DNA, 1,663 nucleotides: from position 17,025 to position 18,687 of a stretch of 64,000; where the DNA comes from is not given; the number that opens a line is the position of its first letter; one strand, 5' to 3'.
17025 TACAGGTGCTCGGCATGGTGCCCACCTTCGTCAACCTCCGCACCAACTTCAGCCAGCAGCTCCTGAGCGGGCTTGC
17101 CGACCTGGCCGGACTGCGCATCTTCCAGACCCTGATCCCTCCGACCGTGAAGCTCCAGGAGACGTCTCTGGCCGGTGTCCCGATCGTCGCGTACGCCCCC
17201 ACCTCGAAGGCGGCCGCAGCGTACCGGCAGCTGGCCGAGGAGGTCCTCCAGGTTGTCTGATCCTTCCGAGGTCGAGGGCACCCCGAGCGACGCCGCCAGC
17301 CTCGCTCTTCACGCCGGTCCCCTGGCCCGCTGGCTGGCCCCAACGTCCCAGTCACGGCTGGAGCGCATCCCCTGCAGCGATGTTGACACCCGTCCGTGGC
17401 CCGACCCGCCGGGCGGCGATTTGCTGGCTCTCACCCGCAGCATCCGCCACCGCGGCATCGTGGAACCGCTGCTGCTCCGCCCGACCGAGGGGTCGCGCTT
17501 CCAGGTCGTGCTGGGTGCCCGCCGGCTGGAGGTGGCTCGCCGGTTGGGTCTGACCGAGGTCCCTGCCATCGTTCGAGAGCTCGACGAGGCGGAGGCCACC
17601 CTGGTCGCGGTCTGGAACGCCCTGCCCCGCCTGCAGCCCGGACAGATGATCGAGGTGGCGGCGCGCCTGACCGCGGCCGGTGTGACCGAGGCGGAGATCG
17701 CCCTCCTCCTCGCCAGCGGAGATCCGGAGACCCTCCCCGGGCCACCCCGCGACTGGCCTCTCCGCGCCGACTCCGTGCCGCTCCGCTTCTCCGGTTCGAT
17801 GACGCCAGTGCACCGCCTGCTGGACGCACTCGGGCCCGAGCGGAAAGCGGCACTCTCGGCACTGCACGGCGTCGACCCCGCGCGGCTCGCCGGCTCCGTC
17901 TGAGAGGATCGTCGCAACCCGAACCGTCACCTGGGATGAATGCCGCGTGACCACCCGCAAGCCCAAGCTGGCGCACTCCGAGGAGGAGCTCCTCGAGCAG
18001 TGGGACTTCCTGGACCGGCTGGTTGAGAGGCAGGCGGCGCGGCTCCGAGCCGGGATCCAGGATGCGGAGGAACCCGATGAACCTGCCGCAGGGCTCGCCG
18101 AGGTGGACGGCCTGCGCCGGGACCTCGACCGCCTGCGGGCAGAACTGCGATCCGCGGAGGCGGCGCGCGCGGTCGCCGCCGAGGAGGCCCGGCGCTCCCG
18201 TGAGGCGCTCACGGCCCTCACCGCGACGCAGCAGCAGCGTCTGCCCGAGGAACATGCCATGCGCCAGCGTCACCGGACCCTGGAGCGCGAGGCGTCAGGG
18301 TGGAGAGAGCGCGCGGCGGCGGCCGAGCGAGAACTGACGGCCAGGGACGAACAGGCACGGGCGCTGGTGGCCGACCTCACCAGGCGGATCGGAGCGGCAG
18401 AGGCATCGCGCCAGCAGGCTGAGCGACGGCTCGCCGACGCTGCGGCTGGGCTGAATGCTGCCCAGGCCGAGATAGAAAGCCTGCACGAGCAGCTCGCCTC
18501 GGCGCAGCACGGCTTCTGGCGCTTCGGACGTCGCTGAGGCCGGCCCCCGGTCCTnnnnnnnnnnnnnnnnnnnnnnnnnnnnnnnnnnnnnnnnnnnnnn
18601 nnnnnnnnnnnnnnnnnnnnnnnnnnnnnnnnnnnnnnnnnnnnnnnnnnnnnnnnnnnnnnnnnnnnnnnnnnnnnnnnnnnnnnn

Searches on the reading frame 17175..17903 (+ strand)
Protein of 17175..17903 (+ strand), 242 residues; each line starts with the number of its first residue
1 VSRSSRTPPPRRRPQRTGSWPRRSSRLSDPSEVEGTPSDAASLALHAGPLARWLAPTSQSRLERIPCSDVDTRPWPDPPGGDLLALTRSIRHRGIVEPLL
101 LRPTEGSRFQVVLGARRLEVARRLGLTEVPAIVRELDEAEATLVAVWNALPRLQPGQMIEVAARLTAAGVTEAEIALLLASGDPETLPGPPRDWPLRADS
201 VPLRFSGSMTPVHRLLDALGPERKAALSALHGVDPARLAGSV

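Call 9: search_protein_families(library=pfam, proteins=[window:17175-17903:+], max_evalue=0.001)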
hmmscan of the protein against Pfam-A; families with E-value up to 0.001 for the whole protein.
window:17175-17903:+ (242 aa): 1 family
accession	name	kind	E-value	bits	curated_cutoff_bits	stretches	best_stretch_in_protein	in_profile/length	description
PF02195.25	ParB_N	-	1.6e-14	54.1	26.3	1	82-146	26-90/95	ParB N-terminal domain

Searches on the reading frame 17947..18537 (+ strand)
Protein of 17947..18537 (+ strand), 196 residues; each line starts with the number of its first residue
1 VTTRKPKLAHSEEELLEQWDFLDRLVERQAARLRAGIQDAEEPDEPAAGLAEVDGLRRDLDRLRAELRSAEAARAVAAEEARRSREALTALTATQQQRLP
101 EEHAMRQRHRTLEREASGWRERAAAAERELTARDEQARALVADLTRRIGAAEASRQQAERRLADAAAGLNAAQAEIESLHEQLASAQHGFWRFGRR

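Call 9: search_protein_families(library=pfam, proteins=[window:17947-18537:+], max_evalue=0.001)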
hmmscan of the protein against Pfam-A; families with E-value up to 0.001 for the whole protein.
window:17947-18537:+ (196 aa): 2 families
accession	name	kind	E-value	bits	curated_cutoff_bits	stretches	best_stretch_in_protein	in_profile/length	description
PF04849.18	HAP1_N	-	1e-05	25.4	33.9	1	78-188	140-250/307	HAP1 N-terminal conserved region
PF09787.14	Golgin_A5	-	0.00026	21.1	31.7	1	51-186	61-196/305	Golgin subfamily A member 5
